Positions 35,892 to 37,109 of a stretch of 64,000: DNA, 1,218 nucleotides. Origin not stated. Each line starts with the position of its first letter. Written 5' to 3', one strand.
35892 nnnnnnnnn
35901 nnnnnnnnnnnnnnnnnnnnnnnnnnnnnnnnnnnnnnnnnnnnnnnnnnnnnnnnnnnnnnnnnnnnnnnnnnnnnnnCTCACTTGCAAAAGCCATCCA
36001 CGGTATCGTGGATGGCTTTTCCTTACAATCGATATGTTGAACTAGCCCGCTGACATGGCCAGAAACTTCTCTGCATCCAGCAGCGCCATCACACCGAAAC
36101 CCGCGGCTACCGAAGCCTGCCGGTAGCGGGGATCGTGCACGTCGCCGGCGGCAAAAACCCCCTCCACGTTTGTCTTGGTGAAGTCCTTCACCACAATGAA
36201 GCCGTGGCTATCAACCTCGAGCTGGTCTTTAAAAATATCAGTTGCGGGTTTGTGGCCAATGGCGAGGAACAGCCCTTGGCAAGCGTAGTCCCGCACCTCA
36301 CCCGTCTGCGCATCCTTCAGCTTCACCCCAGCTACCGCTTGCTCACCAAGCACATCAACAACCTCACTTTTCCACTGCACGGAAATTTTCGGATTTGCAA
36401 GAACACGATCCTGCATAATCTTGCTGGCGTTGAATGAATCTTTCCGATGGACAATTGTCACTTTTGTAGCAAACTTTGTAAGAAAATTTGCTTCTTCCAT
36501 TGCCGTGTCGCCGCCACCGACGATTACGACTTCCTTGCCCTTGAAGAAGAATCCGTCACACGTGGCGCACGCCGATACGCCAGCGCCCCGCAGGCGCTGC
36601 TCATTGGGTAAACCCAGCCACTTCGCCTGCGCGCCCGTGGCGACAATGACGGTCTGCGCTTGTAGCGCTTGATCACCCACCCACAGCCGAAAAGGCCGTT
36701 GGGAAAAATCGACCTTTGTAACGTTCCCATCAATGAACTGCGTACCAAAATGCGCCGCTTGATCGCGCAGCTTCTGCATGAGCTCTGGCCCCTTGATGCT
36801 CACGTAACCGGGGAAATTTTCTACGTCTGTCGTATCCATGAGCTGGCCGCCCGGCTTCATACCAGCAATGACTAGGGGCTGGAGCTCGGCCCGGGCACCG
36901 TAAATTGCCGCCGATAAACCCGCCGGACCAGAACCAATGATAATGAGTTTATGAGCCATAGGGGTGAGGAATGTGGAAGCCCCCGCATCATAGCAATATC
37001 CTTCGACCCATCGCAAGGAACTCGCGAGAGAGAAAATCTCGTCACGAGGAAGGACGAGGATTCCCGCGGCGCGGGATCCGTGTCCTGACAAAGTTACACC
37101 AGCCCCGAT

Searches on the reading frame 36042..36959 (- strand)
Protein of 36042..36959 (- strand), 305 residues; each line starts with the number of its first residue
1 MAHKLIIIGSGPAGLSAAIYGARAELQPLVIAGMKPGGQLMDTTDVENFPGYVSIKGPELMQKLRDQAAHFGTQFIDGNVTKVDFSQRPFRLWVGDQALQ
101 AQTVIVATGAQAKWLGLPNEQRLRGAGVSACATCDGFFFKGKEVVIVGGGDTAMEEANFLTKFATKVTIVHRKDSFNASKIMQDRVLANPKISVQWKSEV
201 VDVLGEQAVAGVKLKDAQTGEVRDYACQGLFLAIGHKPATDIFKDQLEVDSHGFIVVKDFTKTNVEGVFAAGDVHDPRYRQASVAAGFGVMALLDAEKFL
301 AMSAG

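Call 3: search_protein_families(library=pfam, proteins=[window:36042-36959:-])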
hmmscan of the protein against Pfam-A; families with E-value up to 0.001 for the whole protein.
window:36042-36959:- (305 aa): 11 families
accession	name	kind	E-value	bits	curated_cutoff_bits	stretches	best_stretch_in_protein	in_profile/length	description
PF07992.20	Pyr_redox_2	-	4.8e-52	177.6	26.1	1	4-286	2-288/291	Pyridine nucleotide-disulphide oxidoreductase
PF13738.12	Pyr_redox_3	-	6.5e-20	72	30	1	56-272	79-305/305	Pyridine nucleotide-disulphide oxidoreductase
PF00070.33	Pyr_redox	-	1.6e-17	64.2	22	1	144-216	2-81/82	Pyridine nucleotide-disulphide oxidoreductase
PF01266.30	DAO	-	3.5e-07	30.5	27.9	0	52-116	143-209/353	FAD dependent oxidoreductase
PF03486.20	HI0933_like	-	8.9e-06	25.8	50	0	4-37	2-35/244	HI0933-like protein Rossmann domain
PF13241.12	NAD_binding_7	-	2.7e-05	25.1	22.1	1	139-179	5-41/104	Putative NAD(P)-binding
PF00890.30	FAD_binding_2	-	3.5e-05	23.6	20.4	0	5-38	2-36/414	FAD binding domain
PF01946.23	Thi4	-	0.00013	21.7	26.2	0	4-32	19-48/235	Thi4 family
PF13450.12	NAD_binding_8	-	0.00014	22.5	21.9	0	7-66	1-57/68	NAD(P)-binding Rossmann-like domain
PF13434.12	Lys_Orn_oxgnase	-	0.00014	21.6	21.3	0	96-178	143-227/339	L-lysine 6-monooxygenase/L-ornithine 5-monooxygenase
PF05834.18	Lycopene_cycl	-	0.00023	20.8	23.4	0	51-113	80-145/380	Lycopene cyclase protein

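Call 4: search_protein_families(library=ncbifam, proteins=[window:36042-36959:-])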
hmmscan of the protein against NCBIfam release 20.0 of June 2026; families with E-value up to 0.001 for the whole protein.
window:36042-36959:- (305 aa): 63 families (the best 25 are shown)
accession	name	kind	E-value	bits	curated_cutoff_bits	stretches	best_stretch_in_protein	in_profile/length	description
TIGR01292.1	TRX_reduct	equivalog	1.9e-118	394.6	343.45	1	4-300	2-300/300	thioredoxin-disulfide reductase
TIGR03143.1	AhpF_homolog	hypoth_equivalog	1e-90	304.9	687.65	1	4-300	6-308/555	putative alkyl hydroperoxide reductase F subunit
NF007614.0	PRK10262.1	equivalog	1.9e-88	296.7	644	1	3-301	7-315/321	thioredoxin-disulfide reductase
TIGR03140.1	AhpF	equivalog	1.1e-64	218.9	502.9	1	4-297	214-509/515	alkyl hydroperoxide reductase subunit F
TIGR01350.1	lipoamide_DH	equivalog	1.4e-22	80.1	408.8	2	97-291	128-324/461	dihydrolipoyl dehydrogenase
NF004947.0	PRK06292.2-5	equivalog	2.9e-20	72.6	592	1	89-275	120-310/474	dihydrolipoyl dehydrogenase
TIGR04018.1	Bthiol_YpdA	hypoth_equivalog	6.1e-19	68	339.9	1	79-275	92-289/316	YpdA family putative bacillithiol disulfide reductase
TIGR02053.1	MerA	equivalog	2.1e-18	66.6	454.45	1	95-293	124-325/465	mercury(II) reductase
NF004776.0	PRK06116.1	equivalog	6e-18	65.1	480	1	93-276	124-306/450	glutathione-disulfide reductase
NF005883.0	PRK07845.1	equivalog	9e-18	64.5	479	2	97-294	136-332/466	NAD(P)H-quinone dehydrogenase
NF004945.0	PRK06292.2-3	equivalog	2.2e-16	59.8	494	1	94-275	123-305/457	dihydrolipoyl dehydrogenase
TIGR03385.1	CoA_CoA_reduc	equivalog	3.1e-16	59.2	578.8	1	104-280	107-288/439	CoA-disulfide reductase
NF005884.0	PRK07846.1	equivalog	9.7e-16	57.4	501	1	92-277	121-306/454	mycothione reductase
NF004991.0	PRK06370.1-3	subfamily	1.5e-15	56.8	620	1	93-276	157-343/509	FAD-containing oxidoreductase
NF041853.1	hythiocyan_redase_MerA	equivalog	2.3e-15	56.4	650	1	97-275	118-295/440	hypothiocyanous acid reductase MerA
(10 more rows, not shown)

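Call 38: find_homologous_proteins(query=window:36042-36959:-, max_evalue=1e-40)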
Query window:36042-36959:- (305 aa): 8000 proteins with E <= 1e-40 among 8000 candidates; the best 120 are listed.
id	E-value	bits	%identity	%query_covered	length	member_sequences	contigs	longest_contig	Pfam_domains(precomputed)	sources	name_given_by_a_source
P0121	4.1e-199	678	100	100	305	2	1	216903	PF01266.31,PF07992.21,PF00070.34,PF13738.13,PF03486.21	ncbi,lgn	-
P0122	1.9e-174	597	89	98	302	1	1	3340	PF01266.31,PF07992.21,PF00070.34,PF13738.13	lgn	-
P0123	1.9e-173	593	87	99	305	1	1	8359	PF01946.24,PF01266.31,PF00890.31,PF07992.21,PF00070.34,PF13738.13,PF03486.21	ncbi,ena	-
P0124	1.9e-172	590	86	99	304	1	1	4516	PF01266.31,PF07992.21,PF00070.34,PF13738.13,PF03486.21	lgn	-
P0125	1.1e-170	584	85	98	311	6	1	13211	PF01266.31,PF07992.21,PF00070.34,PF13738.13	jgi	jgi:thioredoxin reductase (NADPH)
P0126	6.4e-169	579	84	99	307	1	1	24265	PF01266.31,PF07992.21,PF00070.34,PF13738.13,PF03486.21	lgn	-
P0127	8.5e-167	572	84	98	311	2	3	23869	PF01266.31,PF13241.13,PF07992.21,PF00070.34,PF13738.13,PF03486.21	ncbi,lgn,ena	ncbi:MAG: thioredoxin-disulfide reductase [Patescibacteria group bacterium]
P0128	9.8e-162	555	81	99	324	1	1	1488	PF01266.31,PF13450.13,PF00890.31,PF07992.21,PF00070.34,PF13738.13,PF03486.21,PF01134.29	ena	-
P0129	6.7e-155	532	89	86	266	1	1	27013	PF07992.21,PF00070.34,PF13738.13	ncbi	-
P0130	5.1e-154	530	76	99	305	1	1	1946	PF01266.31,PF00890.31,PF07992.21,PF00070.34,PF13738.13,PF03486.21,PF05834.19,PF01134.29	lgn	-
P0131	1.4e-148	512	74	99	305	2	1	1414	PF01266.31,PF13450.13,PF00890.31,PF07992.21,PF00070.34,PF13738.13,PF03486.21,PF01134.29,PF12831.14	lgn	-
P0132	5.6e-147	506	80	90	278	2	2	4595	PF01266.31,PF07992.21,PF00070.34,PF13738.13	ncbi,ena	-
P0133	1.3e-146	505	73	98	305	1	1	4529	PF01266.31,PF13241.13,PF07992.21,PF00070.34,PF13738.13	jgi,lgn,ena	-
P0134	3.0e-145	501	74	99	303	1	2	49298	PF13434.13,PF07992.21,PF00070.34,PF13738.13,PF03486.21,PF12831.14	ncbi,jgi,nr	ncbi:thioredoxin-disulfide reductase [Candidatus Parcubacteria bacterium]|jgi:thioredoxin reductase 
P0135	1.1e-142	492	72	99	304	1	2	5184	PF01946.24,PF01266.31,PF13241.13,PF13450.13,PF00890.31,PF07992.21,PF00070.34,PF13738.13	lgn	-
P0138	1.3e-138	479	70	99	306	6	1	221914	PF01266.31,PF13241.13,PF13450.13,PF07992.21,PF00070.34,PF13738.13,PF03486.21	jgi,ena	-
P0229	1.1e-117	410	62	98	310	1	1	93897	PF01946.24,PF01266.31,PF13241.13,PF00890.31,PF07992.21,PF00070.34,PF13738.13,PF03486.21,PF01134.29,PF12831.14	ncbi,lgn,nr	ncbi:MAG: thioredoxin-disulfide reductase [Candidatus Doudnabacteria bacterium]|nr:thioredoxin-disul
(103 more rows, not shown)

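Call 53: find_encoding_contigs(protein=P0138, flank=4000, max_places=2)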
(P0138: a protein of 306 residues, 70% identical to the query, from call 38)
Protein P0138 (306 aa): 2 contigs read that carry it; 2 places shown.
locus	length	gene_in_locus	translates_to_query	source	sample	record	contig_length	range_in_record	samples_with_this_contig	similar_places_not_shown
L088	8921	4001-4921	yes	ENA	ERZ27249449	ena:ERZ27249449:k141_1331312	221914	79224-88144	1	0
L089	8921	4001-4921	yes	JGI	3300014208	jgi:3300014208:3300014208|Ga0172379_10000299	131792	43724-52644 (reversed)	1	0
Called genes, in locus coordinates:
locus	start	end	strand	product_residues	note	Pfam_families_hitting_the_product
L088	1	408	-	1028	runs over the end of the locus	PF25020:TTR_TEN1-4 (faint), PF23194:NOMO_5th (faint), PF13620:CarboxypepD_reg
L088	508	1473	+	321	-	-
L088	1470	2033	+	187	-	-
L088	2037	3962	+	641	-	-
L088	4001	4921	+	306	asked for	PF01266:DAO (faint), PF03486:HI0933_like (faint), PF07992:Pyr_redox_2, PF13241:NAD_binding_7 (faint), PF13450:NAD_binding_8 (faint), PF13738:Pyr_redox_3, PF00070:Pyr_redox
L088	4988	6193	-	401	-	PF08545:ACP_syn_III, PF08541:ACP_syn_III_C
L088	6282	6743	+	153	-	PF07884:VKOR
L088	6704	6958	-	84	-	PF18898:DUF5654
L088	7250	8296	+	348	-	PF00437:T2SSE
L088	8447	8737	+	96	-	-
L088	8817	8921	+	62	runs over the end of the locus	-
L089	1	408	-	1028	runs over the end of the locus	PF25020:TTR_TEN1-4 (faint), PF23194:NOMO_5th (faint), PF13620:CarboxypepD_reg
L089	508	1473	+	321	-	-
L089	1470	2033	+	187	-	-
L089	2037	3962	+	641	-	-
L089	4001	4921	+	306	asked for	PF01266:DAO (faint), PF03486:HI0933_like (faint), PF07992:Pyr_redox_2, PF13241:NAD_binding_7 (faint), PF13450:NAD_binding_8 (faint), PF13738:Pyr_redox_3, PF00070:Pyr_redox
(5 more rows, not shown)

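Call 77: find_homologous_proteins(query=P0229, max_evalue=1e-40)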
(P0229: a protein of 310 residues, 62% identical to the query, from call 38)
Query P0229 (310 aa): 8000 proteins with E <= 1e-40 among 8000 candidates; the best 120 are listed.
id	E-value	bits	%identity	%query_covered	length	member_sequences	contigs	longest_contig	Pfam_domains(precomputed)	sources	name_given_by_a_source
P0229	6.9e-200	680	100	100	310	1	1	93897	PF01946.24,PF01266.31,PF13241.13,PF00890.31,PF07992.21,PF00070.34,PF13738.13,PF03486.21,PF01134.29,PF12831.14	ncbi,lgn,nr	ncbi:MAG: thioredoxin-disulfide reductase [Candidatus Doudnabacteria bacterium]|nr:thioredoxin-disul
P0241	4.1e-180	615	90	98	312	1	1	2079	PF01946.24,PF01266.31,PF13241.13,PF00890.31,PF07992.21,PF00070.34,PF13738.13,PF03486.21,PF01494.26,PF12831.14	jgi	jgi:thioredoxin reductase (NADPH)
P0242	1.1e-179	614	90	98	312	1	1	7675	PF01946.24,PF01266.31,PF13241.13,PF00890.31,PF07992.21,PF00070.34,PF13738.13,PF03486.21,PF01134.29,PF12831.14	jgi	jgi:thioredoxin reductase (NADPH)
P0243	2.1e-177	606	89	98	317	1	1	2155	PF01946.24,PF13434.13,PF00890.31,PF07992.21,PF00070.34,PF13738.13,PF03486.21,PF01134.29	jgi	jgi:thioredoxin reductase (NADPH)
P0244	4.2e-177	605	86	100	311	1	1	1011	PF01946.24,PF01266.31,PF00890.31,PF07992.21,PF00070.34,PF13738.13,PF03486.21,PF01134.29,PF12831.14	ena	-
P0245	8.0e-175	598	86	100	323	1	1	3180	PF01946.24,PF00890.31,PF07992.21,PF00070.34,PF13738.13,PF03486.21,PF01134.29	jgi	jgi:thioredoxin reductase (NADPH)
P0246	3.6e-174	596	85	100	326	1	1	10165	PF01266.31,PF00890.31,PF07992.21,PF00070.34,PF13738.13,PF03486.21,PF12831.14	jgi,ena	-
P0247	3.6e-173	592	86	98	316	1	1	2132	PF01946.24,PF01266.31,PF00890.31,PF07992.21,PF00070.34,PF13738.13,PF03486.21,PF01134.29,PF12831.14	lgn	-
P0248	1.0e-172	591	86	98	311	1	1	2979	PF01946.24,PF01266.31,PF13241.13,PF00890.31,PF07992.21,PF00070.34,PF13738.13,PF03486.21,PF01134.29,PF12831.14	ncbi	-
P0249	6.1e-172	588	84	100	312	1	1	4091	PF01266.31,PF00890.31,PF07992.21,PF00070.34,PF13738.13,PF03486.21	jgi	-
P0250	2.1e-171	587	84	99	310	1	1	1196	PF01946.24,PF01266.31,PF00890.31,PF07992.21,PF00070.34,PF13738.13,PF03486.21,PF01134.29,PF12831.14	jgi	jgi:thioredoxin reductase (NADPH)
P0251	2.3e-171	586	87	98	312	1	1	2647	PF01946.24,PF01266.31,PF13241.13,PF00890.31,PF07992.21,PF00070.34,PF13738.13,PF03486.21,PF01134.29,PF12831.14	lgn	-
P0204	2.8e-171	586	84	99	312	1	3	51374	PF01946.24,PF01266.31,PF00890.31,PF07992.21,PF00070.34,PF13738.13,PF03486.21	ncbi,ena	-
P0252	4.7e-170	582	84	99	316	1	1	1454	PF01946.24,PF01266.31,PF13241.13,PF00890.31,PF07992.21,PF00070.34,PF13738.13,PF03486.21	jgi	jgi:thioredoxin reductase (NADPH)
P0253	5.7e-170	582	84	99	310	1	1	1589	PF01266.31,PF00890.31,PF07992.21,PF00070.34,PF13738.13,PF03486.21,PF01134.29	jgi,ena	-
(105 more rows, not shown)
